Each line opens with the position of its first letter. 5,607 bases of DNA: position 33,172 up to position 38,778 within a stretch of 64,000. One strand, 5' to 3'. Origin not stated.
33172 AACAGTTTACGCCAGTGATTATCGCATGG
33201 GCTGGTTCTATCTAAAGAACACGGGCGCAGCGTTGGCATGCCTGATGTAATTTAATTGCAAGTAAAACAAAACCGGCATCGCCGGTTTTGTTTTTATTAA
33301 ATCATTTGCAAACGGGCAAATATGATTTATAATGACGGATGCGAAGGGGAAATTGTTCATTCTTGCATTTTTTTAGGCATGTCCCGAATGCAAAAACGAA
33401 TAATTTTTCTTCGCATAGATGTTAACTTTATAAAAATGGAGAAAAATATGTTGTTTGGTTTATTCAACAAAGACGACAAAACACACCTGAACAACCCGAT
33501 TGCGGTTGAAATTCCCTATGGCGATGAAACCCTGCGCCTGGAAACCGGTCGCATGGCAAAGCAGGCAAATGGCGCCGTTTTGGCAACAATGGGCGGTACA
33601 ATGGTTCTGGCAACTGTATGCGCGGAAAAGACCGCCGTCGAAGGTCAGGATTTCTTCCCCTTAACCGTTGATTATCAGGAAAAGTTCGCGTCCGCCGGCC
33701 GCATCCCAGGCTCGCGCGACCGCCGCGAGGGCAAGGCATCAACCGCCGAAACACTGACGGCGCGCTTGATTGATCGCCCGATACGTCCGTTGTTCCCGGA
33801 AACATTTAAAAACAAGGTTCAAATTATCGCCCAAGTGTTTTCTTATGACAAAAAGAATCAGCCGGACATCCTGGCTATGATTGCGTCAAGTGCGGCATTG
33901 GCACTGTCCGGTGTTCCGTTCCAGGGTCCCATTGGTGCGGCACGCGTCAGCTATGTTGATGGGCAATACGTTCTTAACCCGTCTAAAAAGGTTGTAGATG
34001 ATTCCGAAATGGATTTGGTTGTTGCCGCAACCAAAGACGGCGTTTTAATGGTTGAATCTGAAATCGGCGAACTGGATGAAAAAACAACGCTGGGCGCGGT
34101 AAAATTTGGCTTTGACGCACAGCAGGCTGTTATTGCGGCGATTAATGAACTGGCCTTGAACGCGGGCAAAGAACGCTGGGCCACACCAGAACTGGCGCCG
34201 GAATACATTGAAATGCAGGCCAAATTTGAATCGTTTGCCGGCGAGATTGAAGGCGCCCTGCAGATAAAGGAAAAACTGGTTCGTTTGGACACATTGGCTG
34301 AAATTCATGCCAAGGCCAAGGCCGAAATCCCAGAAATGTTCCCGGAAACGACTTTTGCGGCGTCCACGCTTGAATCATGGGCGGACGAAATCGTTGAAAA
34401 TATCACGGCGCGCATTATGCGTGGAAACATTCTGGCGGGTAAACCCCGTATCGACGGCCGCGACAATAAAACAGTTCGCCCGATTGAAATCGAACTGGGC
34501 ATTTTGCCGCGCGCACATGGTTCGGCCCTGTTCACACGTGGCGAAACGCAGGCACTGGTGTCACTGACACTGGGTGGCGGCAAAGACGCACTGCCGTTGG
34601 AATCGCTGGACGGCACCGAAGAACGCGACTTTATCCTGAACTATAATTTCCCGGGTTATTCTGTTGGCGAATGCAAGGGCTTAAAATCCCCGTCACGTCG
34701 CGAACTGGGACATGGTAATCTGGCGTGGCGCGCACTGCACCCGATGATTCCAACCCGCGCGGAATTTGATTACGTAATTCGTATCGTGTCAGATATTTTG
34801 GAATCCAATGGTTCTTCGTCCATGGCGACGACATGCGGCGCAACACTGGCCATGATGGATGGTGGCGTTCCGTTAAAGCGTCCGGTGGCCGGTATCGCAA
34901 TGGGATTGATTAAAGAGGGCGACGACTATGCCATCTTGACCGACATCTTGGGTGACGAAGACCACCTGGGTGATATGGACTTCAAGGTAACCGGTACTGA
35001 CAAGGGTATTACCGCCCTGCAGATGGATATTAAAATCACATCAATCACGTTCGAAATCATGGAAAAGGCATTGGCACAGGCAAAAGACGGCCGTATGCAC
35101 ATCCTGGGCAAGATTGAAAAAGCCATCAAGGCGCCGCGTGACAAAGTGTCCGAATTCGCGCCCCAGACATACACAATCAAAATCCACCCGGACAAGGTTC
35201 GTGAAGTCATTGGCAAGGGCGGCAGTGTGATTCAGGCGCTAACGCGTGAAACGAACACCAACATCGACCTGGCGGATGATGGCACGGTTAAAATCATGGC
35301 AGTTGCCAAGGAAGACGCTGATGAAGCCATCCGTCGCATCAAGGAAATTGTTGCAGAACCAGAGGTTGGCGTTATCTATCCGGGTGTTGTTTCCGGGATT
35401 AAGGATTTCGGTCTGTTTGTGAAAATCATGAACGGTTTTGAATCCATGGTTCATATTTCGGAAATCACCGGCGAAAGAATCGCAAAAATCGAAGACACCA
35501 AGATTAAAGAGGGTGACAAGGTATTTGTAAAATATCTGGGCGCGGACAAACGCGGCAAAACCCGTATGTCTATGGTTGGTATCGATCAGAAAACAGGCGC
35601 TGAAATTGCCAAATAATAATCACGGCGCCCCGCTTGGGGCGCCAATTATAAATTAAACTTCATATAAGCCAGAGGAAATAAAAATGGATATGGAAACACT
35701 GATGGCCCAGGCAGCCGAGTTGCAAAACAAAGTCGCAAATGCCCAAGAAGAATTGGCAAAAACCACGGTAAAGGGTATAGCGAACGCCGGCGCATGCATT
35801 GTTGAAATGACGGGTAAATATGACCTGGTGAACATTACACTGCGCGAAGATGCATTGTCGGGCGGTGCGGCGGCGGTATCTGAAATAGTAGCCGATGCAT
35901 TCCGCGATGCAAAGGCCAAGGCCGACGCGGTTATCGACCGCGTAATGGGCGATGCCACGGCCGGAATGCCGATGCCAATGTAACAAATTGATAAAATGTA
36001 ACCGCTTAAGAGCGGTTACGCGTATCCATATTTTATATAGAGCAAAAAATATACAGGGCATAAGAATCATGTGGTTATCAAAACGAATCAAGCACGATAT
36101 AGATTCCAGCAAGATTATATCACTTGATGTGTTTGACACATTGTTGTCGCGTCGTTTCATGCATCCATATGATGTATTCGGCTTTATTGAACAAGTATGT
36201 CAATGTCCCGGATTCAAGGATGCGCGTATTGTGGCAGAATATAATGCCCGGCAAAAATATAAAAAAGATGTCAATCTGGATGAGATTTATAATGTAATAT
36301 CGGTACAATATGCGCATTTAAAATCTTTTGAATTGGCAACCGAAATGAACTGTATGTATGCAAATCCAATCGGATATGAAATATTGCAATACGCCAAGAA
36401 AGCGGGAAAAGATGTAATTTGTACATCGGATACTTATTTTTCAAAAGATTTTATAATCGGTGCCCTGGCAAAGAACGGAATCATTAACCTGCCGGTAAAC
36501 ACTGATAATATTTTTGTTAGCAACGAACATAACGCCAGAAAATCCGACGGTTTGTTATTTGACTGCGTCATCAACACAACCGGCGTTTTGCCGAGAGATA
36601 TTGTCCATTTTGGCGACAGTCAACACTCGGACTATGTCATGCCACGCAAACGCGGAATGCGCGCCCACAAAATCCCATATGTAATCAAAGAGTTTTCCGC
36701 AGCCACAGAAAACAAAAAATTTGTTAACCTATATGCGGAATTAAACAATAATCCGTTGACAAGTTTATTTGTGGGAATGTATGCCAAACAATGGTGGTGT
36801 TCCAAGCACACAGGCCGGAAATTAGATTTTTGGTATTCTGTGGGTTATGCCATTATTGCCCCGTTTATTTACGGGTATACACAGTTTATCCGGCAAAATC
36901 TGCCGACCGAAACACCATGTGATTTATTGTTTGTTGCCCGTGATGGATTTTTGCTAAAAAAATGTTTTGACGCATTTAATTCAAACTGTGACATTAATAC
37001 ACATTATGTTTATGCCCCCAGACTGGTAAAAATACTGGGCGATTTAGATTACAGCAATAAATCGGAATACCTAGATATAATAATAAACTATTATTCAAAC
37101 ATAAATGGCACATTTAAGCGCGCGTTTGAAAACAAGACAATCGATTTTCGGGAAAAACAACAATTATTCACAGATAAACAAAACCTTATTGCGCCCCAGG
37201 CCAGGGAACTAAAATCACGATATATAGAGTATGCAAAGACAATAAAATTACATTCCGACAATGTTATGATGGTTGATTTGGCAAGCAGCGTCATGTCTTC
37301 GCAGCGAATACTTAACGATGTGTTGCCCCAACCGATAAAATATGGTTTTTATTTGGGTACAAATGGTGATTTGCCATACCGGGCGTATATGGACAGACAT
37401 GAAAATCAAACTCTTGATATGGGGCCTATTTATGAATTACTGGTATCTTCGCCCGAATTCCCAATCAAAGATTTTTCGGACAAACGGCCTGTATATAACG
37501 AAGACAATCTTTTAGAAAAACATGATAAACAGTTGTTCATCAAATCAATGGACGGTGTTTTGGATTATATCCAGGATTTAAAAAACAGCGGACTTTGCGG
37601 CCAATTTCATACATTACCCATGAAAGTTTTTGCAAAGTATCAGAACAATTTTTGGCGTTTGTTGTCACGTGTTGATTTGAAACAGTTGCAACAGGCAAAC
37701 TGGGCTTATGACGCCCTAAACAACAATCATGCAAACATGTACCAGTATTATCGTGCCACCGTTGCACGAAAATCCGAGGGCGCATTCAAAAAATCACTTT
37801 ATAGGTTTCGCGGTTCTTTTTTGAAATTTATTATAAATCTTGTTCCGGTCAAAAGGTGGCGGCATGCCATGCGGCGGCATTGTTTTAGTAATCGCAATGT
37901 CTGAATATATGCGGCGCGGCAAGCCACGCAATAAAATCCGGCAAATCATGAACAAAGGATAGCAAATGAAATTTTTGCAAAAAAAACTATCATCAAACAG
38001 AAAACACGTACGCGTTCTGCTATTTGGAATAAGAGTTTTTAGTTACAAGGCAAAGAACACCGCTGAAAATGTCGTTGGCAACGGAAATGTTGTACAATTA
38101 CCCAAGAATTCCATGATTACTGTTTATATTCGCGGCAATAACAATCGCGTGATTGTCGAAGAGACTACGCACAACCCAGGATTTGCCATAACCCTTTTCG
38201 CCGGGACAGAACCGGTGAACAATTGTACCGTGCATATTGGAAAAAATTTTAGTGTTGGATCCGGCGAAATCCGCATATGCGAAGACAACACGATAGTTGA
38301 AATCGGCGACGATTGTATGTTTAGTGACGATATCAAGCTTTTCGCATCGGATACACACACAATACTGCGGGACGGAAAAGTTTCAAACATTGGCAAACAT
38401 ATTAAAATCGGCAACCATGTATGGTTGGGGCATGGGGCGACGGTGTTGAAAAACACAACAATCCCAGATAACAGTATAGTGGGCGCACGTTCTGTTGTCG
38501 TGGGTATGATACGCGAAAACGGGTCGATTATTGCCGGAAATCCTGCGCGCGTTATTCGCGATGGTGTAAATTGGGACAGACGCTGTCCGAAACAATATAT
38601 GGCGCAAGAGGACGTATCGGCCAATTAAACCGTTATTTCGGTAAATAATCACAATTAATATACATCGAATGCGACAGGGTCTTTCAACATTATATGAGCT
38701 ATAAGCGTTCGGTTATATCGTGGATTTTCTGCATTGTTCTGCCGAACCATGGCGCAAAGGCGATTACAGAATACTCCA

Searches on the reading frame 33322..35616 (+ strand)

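Call 24: search_protein_families(library=pfam, proteins=[window:33322-35616:+], max_evalue=0.0001)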
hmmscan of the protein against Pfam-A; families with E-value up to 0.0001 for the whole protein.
window:33322-35616:+ (764 aa): 5 families
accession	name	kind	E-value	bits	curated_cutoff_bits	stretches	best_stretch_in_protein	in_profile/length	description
PF01138.27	RNase_PH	-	8.5e-57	191.6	25.5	2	71-199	5-130/130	3' exoribonuclease family, domain 1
PF03725.20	RNase_PH_C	-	2.7e-20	72.5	20.8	2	202-265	1-66/67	3' exoribonuclease family, domain 2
PF03726.19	PNPase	-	2.9e-10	40.9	24.6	1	304-381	9-81/81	Polyribonucleotide nucleotidyltransferase, RNA binding domain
PF00013.35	KH_1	-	3.6e-10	39.9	21.5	1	616-675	1-66/66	KH domain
PF00575.29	S1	-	1.4e-09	38.6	22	1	679-748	1-70/74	S1 RNA binding domain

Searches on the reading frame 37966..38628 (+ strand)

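Call 24: search_protein_families(library=pfam, proteins=[window:37966-38628:+], max_evalue=0.0001)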
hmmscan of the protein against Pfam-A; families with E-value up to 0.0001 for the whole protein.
window:37966-38628:+ (220 aa): 1 family
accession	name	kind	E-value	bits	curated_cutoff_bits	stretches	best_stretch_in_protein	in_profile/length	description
PF00132.30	Hexapep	-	1.2e-06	28.4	27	1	145-178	1-34/36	Bacterial transferase hexapeptide (six repeats)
